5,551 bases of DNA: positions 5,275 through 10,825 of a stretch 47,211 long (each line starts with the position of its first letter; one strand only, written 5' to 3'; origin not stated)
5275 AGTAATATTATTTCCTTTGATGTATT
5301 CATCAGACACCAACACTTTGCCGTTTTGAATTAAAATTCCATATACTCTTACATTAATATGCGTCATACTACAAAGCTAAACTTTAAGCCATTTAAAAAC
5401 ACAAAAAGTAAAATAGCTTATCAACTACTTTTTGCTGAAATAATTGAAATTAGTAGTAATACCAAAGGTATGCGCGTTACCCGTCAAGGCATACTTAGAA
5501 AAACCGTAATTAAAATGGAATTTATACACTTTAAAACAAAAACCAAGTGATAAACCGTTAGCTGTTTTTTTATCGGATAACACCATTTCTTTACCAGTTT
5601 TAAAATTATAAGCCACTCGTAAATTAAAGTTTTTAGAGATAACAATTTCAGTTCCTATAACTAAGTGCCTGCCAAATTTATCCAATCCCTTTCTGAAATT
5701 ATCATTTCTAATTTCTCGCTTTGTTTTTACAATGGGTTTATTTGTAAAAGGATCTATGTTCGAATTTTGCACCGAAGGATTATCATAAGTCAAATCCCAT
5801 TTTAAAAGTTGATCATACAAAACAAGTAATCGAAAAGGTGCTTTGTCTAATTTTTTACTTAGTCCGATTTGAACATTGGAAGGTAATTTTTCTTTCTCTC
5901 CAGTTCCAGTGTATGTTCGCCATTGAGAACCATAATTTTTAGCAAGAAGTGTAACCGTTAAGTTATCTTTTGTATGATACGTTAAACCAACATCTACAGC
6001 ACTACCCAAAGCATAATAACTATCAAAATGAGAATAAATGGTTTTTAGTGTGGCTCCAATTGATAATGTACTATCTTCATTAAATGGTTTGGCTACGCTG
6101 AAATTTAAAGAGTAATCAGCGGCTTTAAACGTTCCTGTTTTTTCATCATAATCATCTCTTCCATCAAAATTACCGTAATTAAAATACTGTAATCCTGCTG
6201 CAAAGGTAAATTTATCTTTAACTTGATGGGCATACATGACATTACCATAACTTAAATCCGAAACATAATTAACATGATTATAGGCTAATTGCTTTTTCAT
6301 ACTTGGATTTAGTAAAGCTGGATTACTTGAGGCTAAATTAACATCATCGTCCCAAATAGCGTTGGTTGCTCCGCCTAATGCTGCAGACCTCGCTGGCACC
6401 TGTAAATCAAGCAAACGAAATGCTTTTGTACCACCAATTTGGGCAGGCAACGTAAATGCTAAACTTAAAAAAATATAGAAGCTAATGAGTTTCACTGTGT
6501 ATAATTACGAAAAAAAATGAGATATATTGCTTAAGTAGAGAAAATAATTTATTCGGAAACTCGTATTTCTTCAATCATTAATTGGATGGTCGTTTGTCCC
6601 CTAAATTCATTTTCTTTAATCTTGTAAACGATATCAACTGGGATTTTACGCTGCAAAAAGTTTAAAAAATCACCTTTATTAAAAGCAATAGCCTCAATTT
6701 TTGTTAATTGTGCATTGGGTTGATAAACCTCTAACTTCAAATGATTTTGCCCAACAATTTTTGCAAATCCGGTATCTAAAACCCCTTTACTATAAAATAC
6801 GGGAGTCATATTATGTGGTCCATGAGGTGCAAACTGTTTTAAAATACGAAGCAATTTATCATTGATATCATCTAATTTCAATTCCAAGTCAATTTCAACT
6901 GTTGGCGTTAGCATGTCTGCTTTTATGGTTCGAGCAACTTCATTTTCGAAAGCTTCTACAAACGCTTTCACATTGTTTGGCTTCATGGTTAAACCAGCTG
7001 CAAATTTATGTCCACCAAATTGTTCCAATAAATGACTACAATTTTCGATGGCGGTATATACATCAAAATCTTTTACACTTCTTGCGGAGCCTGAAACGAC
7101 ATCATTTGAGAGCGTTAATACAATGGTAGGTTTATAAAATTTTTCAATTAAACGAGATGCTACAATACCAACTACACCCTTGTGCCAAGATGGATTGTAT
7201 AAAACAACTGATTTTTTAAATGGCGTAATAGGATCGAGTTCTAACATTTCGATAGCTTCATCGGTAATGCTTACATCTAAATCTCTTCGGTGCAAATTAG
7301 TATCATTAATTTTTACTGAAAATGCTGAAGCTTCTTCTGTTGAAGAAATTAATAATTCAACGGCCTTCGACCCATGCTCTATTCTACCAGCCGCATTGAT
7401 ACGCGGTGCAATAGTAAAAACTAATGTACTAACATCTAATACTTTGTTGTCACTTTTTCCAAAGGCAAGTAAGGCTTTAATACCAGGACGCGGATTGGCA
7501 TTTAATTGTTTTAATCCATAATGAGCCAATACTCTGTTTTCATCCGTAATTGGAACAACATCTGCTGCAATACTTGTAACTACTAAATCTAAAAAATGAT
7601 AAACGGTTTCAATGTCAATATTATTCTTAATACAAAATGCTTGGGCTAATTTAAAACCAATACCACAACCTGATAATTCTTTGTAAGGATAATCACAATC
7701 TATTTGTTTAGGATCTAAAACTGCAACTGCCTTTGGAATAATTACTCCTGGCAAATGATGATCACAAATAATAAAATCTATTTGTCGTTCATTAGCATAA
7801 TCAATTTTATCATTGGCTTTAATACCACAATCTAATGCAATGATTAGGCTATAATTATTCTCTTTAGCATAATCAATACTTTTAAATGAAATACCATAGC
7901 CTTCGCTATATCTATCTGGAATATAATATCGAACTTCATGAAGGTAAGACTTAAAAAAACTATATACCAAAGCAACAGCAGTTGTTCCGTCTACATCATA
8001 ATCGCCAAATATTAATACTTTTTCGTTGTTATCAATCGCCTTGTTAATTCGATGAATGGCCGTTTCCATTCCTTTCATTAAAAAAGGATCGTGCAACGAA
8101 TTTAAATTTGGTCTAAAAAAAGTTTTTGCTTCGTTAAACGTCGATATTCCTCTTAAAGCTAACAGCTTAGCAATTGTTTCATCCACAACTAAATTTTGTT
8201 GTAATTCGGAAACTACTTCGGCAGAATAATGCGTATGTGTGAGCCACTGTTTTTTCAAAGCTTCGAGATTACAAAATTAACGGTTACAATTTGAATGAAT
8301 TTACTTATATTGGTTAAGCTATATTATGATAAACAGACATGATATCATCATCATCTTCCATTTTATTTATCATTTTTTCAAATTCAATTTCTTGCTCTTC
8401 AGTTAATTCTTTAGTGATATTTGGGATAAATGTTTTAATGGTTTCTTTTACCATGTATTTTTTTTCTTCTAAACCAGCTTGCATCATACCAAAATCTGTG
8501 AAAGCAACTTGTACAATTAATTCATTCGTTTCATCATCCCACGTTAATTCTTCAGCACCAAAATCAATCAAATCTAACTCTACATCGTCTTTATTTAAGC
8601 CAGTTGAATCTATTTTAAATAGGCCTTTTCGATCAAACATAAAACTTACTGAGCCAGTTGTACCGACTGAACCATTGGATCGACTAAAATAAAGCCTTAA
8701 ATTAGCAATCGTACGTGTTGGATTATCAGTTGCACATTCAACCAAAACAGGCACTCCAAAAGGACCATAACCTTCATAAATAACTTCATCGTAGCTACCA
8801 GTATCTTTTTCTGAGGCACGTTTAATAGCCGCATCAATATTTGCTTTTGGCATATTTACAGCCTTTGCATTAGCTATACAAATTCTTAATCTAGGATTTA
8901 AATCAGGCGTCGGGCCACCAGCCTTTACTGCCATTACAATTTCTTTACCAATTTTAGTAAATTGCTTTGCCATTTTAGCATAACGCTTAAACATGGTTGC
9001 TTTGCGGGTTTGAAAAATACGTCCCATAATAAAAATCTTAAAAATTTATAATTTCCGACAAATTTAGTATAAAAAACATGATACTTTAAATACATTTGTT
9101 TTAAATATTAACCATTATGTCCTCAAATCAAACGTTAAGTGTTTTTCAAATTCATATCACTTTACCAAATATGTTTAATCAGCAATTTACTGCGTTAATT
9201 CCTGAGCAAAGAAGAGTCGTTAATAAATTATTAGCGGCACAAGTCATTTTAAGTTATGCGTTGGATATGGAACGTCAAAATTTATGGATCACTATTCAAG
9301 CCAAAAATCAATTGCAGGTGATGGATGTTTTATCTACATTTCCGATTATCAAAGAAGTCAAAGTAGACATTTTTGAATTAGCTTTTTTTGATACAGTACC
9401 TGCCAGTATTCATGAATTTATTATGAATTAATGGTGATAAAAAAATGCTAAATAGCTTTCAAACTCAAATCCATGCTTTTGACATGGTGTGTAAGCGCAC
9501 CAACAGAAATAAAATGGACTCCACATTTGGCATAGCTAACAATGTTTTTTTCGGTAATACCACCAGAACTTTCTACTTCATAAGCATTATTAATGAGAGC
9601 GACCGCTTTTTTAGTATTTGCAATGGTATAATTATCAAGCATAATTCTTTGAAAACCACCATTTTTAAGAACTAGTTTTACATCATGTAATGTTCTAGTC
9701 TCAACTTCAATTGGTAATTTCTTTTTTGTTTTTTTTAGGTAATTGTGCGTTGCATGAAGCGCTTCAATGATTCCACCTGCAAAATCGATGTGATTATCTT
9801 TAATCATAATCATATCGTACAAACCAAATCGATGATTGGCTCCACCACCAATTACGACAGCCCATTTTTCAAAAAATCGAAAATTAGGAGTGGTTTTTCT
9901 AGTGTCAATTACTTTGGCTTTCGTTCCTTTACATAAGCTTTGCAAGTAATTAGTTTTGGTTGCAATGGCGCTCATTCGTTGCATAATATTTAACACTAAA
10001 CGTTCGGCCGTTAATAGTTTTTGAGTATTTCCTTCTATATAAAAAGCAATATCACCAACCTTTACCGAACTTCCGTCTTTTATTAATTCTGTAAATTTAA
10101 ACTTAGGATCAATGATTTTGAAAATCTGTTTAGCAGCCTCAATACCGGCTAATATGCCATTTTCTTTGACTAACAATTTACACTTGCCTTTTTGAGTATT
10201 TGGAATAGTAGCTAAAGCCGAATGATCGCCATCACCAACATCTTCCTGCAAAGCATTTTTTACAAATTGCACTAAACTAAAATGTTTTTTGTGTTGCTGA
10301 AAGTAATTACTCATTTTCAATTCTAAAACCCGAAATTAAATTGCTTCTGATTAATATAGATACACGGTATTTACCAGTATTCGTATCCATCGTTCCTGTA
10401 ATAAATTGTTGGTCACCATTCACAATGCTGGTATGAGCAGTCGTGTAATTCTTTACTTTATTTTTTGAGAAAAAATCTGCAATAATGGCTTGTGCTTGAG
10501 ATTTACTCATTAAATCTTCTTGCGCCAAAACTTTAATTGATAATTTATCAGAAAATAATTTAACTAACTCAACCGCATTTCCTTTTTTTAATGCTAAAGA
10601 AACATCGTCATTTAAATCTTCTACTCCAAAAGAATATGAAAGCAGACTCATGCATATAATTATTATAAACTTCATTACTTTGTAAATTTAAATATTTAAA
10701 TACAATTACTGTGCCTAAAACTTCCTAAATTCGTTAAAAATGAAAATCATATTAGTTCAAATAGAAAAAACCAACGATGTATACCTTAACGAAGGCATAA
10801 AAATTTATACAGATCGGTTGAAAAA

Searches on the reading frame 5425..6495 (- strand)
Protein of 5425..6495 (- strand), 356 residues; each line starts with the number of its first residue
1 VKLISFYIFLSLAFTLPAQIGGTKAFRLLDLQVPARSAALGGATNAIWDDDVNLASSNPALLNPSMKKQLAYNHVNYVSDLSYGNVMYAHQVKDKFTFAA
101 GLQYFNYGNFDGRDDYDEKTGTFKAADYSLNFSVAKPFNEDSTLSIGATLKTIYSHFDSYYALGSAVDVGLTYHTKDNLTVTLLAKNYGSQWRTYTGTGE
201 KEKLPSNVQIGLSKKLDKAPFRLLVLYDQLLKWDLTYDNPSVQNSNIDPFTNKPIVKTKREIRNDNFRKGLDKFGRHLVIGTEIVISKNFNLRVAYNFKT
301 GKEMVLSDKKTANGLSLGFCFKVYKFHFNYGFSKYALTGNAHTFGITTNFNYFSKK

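Call 8: search_protein_families(library=pfam, proteins=[window:5425-6495:-], max_evalue=0.001)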
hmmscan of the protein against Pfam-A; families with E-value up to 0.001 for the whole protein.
window:5425-6495:- (356 aa): 1 family
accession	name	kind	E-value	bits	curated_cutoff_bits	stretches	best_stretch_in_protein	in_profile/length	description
PF19572.5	PorV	-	0.00013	22.1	27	1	31-145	18-136/243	Type IX secretion system protein PorV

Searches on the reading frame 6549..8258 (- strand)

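Call 8: search_protein_families(library=pfam, proteins=[window:6549-8258:-], max_evalue=0.001)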
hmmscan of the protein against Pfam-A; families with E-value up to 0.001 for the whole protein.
window:6549-8258:- (569 aa): 3 families
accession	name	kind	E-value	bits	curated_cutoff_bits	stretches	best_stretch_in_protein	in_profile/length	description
PF17768.7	RecJ_OB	-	2.5e-27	95.5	27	1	456-563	1-106/107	RecJ OB domain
PF01368.27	DHH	-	1.4e-24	87.2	28.1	1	80-228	1-123/125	DHH family, N-terminal domain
PF02272.25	DHHA1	-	3.7e-16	59.9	25.9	1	351-441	5-100/102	DHHA1 domain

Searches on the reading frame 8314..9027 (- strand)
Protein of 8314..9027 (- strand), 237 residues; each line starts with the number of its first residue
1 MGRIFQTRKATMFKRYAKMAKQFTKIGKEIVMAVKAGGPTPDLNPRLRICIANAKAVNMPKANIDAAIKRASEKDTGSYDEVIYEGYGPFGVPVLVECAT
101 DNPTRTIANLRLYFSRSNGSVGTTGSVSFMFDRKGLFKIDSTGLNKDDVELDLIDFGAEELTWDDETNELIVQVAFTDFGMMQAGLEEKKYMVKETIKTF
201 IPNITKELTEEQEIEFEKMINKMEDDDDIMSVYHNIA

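Call 8: search_protein_families(library=pfam, proteins=[window:8314-9027:-], max_evalue=0.001)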
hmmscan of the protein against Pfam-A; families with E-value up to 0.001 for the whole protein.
window:8314-9027:- (237 aa): 2 families
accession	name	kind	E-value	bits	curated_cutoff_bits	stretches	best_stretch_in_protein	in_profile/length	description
PF01709.26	Transcrip_reg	-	9.3e-48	162.4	27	1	79-236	1-160/160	TACO1/YebC second and third domain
PF20772.2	TACO1_YebC_N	-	2.2e-24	86.1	36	1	5-73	3-72/73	TACO1/YebC protein N-terminal domain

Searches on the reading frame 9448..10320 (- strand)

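Call 9: search_protein_families(library=pfam, proteins=[window:9448-10320:-], max_evalue=0.001)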
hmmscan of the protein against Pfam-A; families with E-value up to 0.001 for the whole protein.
window:9448-10320:- (290 aa): 2 families
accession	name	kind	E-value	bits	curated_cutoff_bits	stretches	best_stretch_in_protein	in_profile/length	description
PF01729.25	QRPTase_C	-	1.7e-53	181.3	23.1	1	119-288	1-169/169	Quinolinate phosphoribosyl transferase, C-terminal domain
PF02749.22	QRPTase_N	-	1.9e-18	66.9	27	1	34-117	3-82/82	Quinolinate phosphoribosyl transferase, N-terminal domain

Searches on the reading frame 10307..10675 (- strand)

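Call 9: search_protein_families(library=pfam, proteins=[window:10307-10675:-], max_evalue=0.001)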
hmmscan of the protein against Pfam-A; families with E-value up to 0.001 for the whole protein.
window:10307-10675:- (122 aa): 2 families
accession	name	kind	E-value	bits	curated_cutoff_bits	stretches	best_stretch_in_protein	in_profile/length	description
PF16022.11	DUF4783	-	2.8e-21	75.9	24.1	1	23-112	2-90/102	Domain of unknown function (DUF4783)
PF13988.11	DUF4225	-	0.00061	19.7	25.9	1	52-103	14-65/165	Protein of unknown function (DUF4225)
